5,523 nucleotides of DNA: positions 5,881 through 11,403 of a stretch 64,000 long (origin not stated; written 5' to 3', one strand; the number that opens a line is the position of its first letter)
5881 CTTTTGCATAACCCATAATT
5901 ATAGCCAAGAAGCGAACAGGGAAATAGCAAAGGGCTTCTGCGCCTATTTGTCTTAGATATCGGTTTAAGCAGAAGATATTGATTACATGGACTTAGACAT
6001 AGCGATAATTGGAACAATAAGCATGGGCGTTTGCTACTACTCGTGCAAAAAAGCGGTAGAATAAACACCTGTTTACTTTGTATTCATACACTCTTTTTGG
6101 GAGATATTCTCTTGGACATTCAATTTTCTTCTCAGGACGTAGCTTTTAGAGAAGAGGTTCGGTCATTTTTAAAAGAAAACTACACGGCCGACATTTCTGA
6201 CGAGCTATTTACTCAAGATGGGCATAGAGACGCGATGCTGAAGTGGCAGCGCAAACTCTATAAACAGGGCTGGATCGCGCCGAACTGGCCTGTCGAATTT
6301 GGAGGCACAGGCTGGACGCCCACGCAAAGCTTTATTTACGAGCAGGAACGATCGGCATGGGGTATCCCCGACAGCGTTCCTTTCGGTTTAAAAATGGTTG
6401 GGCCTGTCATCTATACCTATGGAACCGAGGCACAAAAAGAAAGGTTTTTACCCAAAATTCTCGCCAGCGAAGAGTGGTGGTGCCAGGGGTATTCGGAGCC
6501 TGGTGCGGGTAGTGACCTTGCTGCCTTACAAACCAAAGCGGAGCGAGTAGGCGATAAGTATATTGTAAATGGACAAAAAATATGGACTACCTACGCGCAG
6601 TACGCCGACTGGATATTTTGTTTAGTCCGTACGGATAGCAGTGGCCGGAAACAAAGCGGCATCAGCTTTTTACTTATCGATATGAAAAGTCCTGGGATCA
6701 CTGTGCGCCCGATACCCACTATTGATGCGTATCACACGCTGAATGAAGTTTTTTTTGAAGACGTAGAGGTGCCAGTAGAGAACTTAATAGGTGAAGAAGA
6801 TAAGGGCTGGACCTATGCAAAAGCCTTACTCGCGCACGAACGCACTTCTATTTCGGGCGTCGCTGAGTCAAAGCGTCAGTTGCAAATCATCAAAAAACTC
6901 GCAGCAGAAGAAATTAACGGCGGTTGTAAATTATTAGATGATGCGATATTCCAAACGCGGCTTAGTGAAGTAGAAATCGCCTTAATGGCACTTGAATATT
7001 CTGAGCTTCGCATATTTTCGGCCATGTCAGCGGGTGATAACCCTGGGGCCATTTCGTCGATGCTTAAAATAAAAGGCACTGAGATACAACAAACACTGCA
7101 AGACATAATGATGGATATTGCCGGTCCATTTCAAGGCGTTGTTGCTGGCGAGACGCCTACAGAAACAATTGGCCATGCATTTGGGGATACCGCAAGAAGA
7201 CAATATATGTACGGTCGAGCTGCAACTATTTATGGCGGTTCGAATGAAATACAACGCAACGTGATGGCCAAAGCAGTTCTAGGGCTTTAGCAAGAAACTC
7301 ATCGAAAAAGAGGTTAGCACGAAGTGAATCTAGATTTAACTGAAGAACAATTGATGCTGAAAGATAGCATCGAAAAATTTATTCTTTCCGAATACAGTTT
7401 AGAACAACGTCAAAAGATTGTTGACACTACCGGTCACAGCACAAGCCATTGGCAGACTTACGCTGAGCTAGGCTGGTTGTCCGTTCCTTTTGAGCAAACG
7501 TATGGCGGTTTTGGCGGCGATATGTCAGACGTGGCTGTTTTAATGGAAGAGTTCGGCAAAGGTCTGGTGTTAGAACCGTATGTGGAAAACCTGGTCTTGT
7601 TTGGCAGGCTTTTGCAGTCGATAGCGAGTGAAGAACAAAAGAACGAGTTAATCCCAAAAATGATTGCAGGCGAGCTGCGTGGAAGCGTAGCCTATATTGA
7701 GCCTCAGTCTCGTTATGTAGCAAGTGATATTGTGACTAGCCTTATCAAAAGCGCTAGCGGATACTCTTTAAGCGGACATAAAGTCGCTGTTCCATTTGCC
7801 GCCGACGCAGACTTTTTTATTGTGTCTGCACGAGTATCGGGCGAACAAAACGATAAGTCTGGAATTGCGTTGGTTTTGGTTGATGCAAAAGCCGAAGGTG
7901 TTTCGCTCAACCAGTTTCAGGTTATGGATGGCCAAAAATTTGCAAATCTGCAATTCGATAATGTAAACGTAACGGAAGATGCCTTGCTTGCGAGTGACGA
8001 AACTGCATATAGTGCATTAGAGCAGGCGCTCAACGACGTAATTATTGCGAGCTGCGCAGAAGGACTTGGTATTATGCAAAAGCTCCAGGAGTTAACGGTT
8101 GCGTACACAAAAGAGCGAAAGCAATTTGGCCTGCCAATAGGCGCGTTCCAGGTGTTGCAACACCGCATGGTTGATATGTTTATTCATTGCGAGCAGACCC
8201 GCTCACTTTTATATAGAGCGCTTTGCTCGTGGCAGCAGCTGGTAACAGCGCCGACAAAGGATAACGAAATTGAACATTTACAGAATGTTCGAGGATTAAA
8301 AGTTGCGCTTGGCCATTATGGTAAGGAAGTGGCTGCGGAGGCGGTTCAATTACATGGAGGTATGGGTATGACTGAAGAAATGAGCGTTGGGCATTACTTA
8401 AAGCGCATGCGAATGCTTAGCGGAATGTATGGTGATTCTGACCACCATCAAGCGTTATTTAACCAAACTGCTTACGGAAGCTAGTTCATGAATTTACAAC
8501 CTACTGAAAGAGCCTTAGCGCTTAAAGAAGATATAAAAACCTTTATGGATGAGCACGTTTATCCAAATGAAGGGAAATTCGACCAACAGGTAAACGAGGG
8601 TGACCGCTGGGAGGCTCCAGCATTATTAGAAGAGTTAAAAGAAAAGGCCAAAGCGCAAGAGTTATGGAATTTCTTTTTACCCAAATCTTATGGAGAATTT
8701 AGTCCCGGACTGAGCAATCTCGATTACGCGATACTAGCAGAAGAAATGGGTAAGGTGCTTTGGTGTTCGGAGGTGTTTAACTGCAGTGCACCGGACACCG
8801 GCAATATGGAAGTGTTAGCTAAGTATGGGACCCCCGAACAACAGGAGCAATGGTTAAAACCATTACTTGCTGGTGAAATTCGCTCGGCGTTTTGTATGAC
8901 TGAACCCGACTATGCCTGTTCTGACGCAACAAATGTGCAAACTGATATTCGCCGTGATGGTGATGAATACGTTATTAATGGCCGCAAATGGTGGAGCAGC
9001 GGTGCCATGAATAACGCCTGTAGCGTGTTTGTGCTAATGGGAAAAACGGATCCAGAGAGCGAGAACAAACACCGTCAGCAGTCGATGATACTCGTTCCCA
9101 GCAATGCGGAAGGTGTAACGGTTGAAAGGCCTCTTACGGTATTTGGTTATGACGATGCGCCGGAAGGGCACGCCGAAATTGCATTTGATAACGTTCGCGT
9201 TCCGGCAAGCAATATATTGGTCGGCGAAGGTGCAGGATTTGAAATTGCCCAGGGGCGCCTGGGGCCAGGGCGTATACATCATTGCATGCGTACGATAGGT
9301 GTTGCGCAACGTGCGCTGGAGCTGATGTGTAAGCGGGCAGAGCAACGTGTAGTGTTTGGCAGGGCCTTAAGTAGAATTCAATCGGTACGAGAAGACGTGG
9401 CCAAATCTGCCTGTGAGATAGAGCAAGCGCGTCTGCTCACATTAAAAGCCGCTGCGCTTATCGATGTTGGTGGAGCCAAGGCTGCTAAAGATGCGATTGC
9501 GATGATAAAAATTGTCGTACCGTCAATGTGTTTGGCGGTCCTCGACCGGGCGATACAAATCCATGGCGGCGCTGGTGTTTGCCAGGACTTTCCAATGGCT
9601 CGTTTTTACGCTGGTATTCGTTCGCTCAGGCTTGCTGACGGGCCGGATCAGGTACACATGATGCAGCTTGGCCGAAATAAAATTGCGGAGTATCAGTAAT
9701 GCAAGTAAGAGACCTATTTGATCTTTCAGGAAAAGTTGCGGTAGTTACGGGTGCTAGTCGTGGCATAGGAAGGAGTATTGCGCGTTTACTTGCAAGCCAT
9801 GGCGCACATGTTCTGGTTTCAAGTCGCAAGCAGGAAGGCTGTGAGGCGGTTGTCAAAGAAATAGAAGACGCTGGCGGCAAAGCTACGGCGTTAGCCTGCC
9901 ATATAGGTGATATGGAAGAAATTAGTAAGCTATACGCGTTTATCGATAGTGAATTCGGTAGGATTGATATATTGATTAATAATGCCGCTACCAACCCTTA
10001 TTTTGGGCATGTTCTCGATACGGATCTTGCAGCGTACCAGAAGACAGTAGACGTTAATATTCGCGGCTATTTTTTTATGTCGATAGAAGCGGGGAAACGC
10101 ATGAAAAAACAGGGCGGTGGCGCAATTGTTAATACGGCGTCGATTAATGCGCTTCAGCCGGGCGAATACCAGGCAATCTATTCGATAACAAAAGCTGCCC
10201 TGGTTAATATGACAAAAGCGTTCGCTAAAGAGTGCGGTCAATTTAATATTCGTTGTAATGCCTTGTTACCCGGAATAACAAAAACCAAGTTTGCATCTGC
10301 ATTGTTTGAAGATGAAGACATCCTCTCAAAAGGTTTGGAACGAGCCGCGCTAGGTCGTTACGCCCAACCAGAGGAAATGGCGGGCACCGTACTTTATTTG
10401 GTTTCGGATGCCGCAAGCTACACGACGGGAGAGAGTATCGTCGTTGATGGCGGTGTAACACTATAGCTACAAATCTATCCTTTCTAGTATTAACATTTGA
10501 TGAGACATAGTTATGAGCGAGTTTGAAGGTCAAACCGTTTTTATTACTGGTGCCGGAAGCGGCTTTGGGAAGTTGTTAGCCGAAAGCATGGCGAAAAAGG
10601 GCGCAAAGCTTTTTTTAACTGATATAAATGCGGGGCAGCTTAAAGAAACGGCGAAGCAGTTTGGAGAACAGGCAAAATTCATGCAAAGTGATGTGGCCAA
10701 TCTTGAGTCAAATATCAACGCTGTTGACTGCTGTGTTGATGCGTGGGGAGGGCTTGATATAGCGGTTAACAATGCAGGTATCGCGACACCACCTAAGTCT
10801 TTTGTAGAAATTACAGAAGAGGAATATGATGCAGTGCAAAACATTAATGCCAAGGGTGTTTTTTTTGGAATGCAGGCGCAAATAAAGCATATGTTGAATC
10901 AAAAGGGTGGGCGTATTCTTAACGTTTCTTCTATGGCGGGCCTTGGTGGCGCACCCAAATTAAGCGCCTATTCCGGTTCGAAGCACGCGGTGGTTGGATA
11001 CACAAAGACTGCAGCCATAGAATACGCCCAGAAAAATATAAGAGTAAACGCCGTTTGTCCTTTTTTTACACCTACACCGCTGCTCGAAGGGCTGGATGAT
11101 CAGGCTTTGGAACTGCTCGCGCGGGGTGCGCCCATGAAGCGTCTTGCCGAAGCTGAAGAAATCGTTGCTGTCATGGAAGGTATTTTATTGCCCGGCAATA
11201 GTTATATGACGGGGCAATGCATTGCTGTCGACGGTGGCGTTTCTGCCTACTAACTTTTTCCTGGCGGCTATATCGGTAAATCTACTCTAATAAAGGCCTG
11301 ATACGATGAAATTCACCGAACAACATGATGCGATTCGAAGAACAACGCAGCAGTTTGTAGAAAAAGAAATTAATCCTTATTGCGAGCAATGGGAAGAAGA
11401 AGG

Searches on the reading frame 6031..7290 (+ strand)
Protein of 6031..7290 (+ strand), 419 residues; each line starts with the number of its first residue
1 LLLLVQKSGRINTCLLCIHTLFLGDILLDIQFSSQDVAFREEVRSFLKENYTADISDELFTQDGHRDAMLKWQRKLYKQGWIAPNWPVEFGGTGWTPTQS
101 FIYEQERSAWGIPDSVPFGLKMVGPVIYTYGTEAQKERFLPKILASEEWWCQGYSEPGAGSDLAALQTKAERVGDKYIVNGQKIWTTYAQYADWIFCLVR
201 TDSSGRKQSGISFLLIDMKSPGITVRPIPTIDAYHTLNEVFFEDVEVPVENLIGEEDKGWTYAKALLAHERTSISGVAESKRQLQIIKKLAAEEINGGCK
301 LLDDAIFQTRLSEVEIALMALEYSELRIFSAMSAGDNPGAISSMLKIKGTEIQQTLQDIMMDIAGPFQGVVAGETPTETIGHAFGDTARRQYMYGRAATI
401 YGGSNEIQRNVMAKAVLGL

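Call 34: search_protein_families(library=ncbifam, proteins=[window:6031-7290:+], max_evalue=1e-10)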
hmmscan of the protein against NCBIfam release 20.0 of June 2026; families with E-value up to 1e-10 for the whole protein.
window:6031-7290:+ (419 aa): 15 families
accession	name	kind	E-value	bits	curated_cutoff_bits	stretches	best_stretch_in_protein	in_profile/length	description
TIGR03204.1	pimC_large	equivalog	1.3e-140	468.8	623.85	1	29-419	1-395/395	pimeloyl-CoA dehydrogenase large subunit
NF042972.1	AcrlCoAredClosAcrC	equivalog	7e-29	100.6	640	1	29-278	2-249/378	acryloyl-CoA reductase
NF045652.1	ProlPCPDhRedW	equivalog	2.3e-27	95.8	650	1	39-416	7-373/376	L-prolyl-[peptidyl-carrier protein] dehydrogenase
NF043006.1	CyhCrbnylCoADH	equivalog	7.4e-27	94.3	650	1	79-415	47-374/380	cyclohexane-1-carbonyl-CoA dehydrogenase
NF045552.1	GlutCoADH_Des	equivalog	5.4e-26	91.7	470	1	30-333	3-305/387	glutaryl-CoA dehydrogenase Acd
NF058590.1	AcCoDHFadEBacil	equivalog_domain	4.4e-24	84.9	600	1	32-412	21-406/586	acyl-CoA dehydrogenase FadE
NF008997.0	PRK12341.1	equivalog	1.8e-23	83.2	537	1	46-316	19-289/382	acyl-CoA dehydrogenase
TIGR03207.1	cyc_hxne_CoA_dh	equivalog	7e-23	80.9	575.35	1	73-262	38-229/372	cyclohexanecarboxyl-CoA dehydrogenase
NF053553.1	prodigi_MBC_PigA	equivalog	4e-22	78.9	500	1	127-272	100-246/381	prodigiosin MBC biosynthesis dehydrogenase PigA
NF002885.1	PRK03354.1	equivalog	1.2e-18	67.3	540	1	71-364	41-334/378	crotonobetainyl-CoA dehydrogenase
NF042439.1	SulpropCoADesulf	equivalog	1.5e-17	63.5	600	1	72-255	29-216/379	3-sulfinopropanoyl-CoA desulfinase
NF052270.1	Staph_DH_FadE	equivalog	1.5e-14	53.5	600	1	127-251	117-240/400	acyl-CoA dehydrogenase FadE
NF007000.1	PRK09463.1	subfamily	3.5e-14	52.1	600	1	124-374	133-402/726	acyl-CoA dehydrogenase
TIGR03203.1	pimD_small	equivalog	1.3e-12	47.6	652.7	1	31-275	3-244/378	pimeloyl-CoA dehydrogenase small subunit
NF009586.0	PRK13026.1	subfamily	8.8e-12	44.1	608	1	111-373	156-436/777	acyl-CoA dehydrogenase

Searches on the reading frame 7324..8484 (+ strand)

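Call 34: search_protein_families(library=ncbifam, proteins=[window:7324-8484:+], max_evalue=1e-10)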
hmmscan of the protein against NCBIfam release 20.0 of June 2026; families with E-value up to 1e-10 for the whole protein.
window:7324-8484:+ (386 aa): 14 families
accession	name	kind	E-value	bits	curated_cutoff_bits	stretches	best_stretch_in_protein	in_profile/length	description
TIGR03203.1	pimD_small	equivalog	6.9e-89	298.6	652.7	1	3-378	2-371/378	pimeloyl-CoA dehydrogenase small subunit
NF042972.1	AcrlCoAredClosAcrC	equivalog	1.2e-39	136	640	1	1-357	1-350/378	acryloyl-CoA reductase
NF053553.1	prodigi_MBC_PigA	equivalog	1.8e-38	132.7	500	1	1-359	1-355/381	prodigiosin MBC biosynthesis dehydrogenase PigA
NF045652.1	ProlPCPDhRedW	equivalog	1.1e-35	123.2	650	1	12-352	7-343/376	L-prolyl-[peptidyl-carrier protein] dehydrogenase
NF008997.0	PRK12341.1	equivalog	2e-35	122.6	537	1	1-364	1-357/382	acyl-CoA dehydrogenase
NF042439.1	SulpropCoADesulf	equivalog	4.2e-32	111.3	600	1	44-366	31-353/379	3-sulfinopropanoyl-CoA desulfinase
NF050027.1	acylCoADhIpdE2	equivalog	9.2e-32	110.8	450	1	220-374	160-301/311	acyl-CoA dehydrogenase IpdE2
NF058590.1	AcCoDHFadEBacil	equivalog_domain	6e-29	101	600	1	4-359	20-386/586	acyl-CoA dehydrogenase FadE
NF045552.1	GlutCoADH_Des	equivalog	3.4e-25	89.1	470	1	1-360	1-356/387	glutaryl-CoA dehydrogenase Acd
TIGR03207.1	cyc_hxne_CoA_dh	equivalog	2.1e-24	86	575.35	1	43-301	38-299/372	cyclohexanecarboxyl-CoA dehydrogenase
NF002885.1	PRK03354.1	equivalog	1.5e-23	83.5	540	1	1-376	1-365/378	crotonobetainyl-CoA dehydrogenase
NF043006.1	CyhCrbnylCoADH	equivalog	1.3e-17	63.8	650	1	32-360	29-352/380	cyclohexane-1-carbonyl-CoA dehydrogenase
TIGR03204.1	pimC_large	equivalog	7.5e-17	61.3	623.85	1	3-229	2-233/395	pimeloyl-CoA dehydrogenase large subunit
NF052270.1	Staph_DH_FadE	equivalog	1.9e-14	53.2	600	1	101-359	121-369/400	acyl-CoA dehydrogenase FadE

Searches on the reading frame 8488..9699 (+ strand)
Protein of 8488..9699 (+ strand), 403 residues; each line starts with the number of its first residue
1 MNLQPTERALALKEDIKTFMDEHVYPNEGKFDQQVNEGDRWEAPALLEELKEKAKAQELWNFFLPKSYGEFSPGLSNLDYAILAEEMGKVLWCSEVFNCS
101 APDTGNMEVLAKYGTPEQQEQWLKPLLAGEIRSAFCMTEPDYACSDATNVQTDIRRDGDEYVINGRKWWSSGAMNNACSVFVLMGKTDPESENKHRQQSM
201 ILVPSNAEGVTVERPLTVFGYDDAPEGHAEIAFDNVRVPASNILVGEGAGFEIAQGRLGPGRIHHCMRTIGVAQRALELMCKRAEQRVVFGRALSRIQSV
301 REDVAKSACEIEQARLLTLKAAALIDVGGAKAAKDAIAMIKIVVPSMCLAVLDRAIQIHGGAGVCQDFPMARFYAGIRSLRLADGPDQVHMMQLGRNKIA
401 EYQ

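Call 34: search_protein_families(library=ncbifam, proteins=[window:8488-9699:+], max_evalue=1e-10)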
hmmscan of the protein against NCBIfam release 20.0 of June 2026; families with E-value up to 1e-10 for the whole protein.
window:8488-9699:+ (403 aa): 16 families
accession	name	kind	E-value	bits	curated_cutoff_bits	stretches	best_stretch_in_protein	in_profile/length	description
NF042972.1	AcrlCoAredClosAcrC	equivalog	2.1e-54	184.7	640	1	1-396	1-374/378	acryloyl-CoA reductase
NF045552.1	GlutCoADH_Des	equivalog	1.3e-42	146.4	470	1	11-390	11-371/387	glutaryl-CoA dehydrogenase Acd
NF042439.1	SulpropCoADesulf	equivalog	3.8e-42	144.4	600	1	52-396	31-368/379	3-sulfinopropanoyl-CoA desulfinase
NF008997.0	PRK12341.1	equivalog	2e-39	135.8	537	1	91-403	72-381/382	acyl-CoA dehydrogenase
TIGR03207.1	cyc_hxne_CoA_dh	equivalog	5.8e-38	130.6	575.35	1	74-398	59-371/372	cyclohexanecarboxyl-CoA dehydrogenase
NF045652.1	ProlPCPDhRedW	equivalog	7.9e-37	127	650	1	56-366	42-342/376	L-prolyl-[peptidyl-carrier protein] dehydrogenase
NF043006.1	CyhCrbnylCoADH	equivalog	6.7e-35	120.8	650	1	63-397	53-374/380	cyclohexane-1-carbonyl-CoA dehydrogenase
NF053553.1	prodigi_MBC_PigA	equivalog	8.4e-33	114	500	1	45-374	36-355/381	prodigiosin MBC biosynthesis dehydrogenase PigA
NF058590.1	AcCoDHFadEBacil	equivalog_domain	3.2e-32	111.8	600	1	7-389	23-401/586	acyl-CoA dehydrogenase FadE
NF002885.1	PRK03354.1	equivalog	4.5e-32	111.5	540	1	62-403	54-378/378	crotonobetainyl-CoA dehydrogenase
NF052270.1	Staph_DH_FadE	equivalog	8.3e-25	87.3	600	1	113-397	120-392/400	acyl-CoA dehydrogenase FadE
TIGR03203.1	pimD_small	equivalog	3e-19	69.4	652.7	1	74-385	64-363/378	pimeloyl-CoA dehydrogenase small subunit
TIGR03204.1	pimC_large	equivalog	6.1e-19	68.2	623.85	1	7-342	6-322/395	pimeloyl-CoA dehydrogenase large subunit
TIGR04022.1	sulfur_SfnB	equivalog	1.4e-16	60.4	430.9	1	56-360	44-342/391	SfnB family sulfur acquisition oxidoreductase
NF007000.1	PRK09463.1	subfamily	4.4e-15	55.1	600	1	11-366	42-400/726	acyl-CoA dehydrogenase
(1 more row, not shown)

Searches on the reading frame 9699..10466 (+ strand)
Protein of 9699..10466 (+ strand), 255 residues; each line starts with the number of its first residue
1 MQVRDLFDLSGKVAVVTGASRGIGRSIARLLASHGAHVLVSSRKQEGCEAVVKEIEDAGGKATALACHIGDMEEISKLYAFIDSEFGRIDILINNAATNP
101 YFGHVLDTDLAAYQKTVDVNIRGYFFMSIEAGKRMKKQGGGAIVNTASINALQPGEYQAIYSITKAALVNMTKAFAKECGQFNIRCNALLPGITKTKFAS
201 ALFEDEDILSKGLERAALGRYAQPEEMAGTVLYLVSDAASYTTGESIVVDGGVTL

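Call 34: search_protein_families(library=ncbifam, proteins=[window:9699-10466:+], max_evalue=1e-10)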
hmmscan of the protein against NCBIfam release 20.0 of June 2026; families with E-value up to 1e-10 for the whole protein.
window:9699-10466:+ (255 aa): 221 families (the best 25 are shown)
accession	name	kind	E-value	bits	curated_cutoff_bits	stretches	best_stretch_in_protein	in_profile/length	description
NF005446.0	PRK07035.1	equivalog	4e-132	439.2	373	1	3-254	3-254/255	SDR family oxidoreductase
NF005559.1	PRK07231.1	subfamily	1.9e-76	256.9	215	1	9-254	2-248/249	glucose 1-dehydrogenase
NF006070.0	PRK08213.1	subfamily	2.1e-66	224.1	279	1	1-254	2-257/259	gluconate 5-dehydrogenase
NF053807.1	RhamDHLra1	equivalog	3.6e-62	210.3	400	1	9-253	2-247/252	L-rhamnose 1-dehydrogenase Lra1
NF005681.0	PRK07478.1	subfamily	2.8e-60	203.9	267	1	8-254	3-250/254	SDR family oxidoreductase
NF004198.0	PRK05653.1-3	equivalog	5e-60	203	296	1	9-254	5-247/248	3-oxoacyl-ACP reductase FabG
NF004778.0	PRK06124.1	equivalog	9.3e-60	202.2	303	1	2-254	2-253/256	SDR family oxidoreductase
NF052558.1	MBtsdlDhBudC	equivalog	1.9e-59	201.2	270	1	10-254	2-242/250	meso-2,3-butanediol dehydrogenase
NF004818.0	PRK06172.1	equivalog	6.1e-59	199.4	336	1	8-254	4-251/253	SDR family oxidoreductase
NF004791.0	PRK06138.1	equivalog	1.8e-58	197.8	312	1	8-254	2-250/252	SDR family oxidoreductase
TIGR01830.1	3oxo_ACP_reduc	equivalog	1.4e-56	191.9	297.75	1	14-253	1-238/239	3-oxoacyl-[acyl-carrier-protein] reductase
NF005853.0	PRK07774.1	equivalog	1.3e-55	188.6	303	1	7-254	2-247/250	SDR family oxidoreductase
NF005067.0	PRK06484.1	equivalog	3.7e-55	187.5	713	1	11-254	9-252/524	short chain dehydrogenase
NF005309.0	PRK06841.1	subfamily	4.6e-55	186.9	286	1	3-254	7-253/255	GolD/DthD family dehydrogenase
NF049979.1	AlphHSDSHdhA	equivalog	3.6e-53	180.6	350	1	9-254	1-247/258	7alpha-hydroxysteroid dehydrogenase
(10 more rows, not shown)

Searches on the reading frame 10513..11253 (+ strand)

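Call 34: search_protein_families(library=ncbifam, proteins=[window:10513-11253:+], max_evalue=1e-10)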
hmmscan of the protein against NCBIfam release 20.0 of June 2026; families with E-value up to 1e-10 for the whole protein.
window:10513-11253:+ (246 aa): 201 families (the best 25 are shown)
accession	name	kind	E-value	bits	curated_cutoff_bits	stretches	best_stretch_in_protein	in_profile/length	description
NF004818.0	PRK06172.1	equivalog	5.2e-64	216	336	1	2-245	3-252/253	SDR family oxidoreductase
NF005559.1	PRK07231.1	subfamily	6.5e-63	212.5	215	1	4-244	2-248/249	glucose 1-dehydrogenase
NF004198.0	PRK05653.1-3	equivalog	2.1e-56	191.1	296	1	3-243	4-246/248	3-oxoacyl-ACP reductase FabG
NF052558.1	MBtsdlDhBudC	equivalog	7.5e-55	186.2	270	1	4-245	1-243/250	meso-2,3-butanediol dehydrogenase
TIGR01830.1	3oxo_ACP_reduc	equivalog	4.3e-54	183.7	297.75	1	9-243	1-238/239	3-oxoacyl-[acyl-carrier-protein] reductase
NF009466.0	PRK12826.1-2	subfamily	5e-51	173.6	222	1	7-244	4-245/248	3-oxoacyl-ACP reductase FabG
NF004791.0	PRK06138.1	equivalog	8e-51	172.8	312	1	4-245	3-251/252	SDR family oxidoreductase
NF009468.0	PRK12826.1-4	equivalog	2.7e-50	171.5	318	1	1-242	2-246/256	SDR family oxidoreductase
TIGR02415.1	23BDH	subfamily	1.9e-49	168.4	304.35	1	8-243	2-251/254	acetoin reductase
NF006070.0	PRK08213.1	subfamily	3.7e-49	167.6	279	1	3-245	9-258/259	gluconate 5-dehydrogenase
NF009093.0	PRK12429.1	subfamily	1.4e-48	165.4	258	1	4-243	3-256/259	3-hydroxybutyrate dehydrogenase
NF004202.0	PRK05653.2-2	equivalog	2.1e-48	165.1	333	1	3-242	4-246/259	3-oxoacyl-ACP reductase FabG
NF006080.0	PRK08226.1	equivalog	2.8e-48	164.7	356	1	1-243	1-253/263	SDR family oxidoreductase UcpA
NF005067.0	PRK06484.1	equivalog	2.8e-48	164.7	713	1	5-246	8-254/524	short chain dehydrogenase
NF053701.1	CsHdxCHCADhChcB2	equivalog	5.5e-48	163.6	350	1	4-245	1-244/245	cis-4-hydroxycyclohexanecarboxylate dehydrogenase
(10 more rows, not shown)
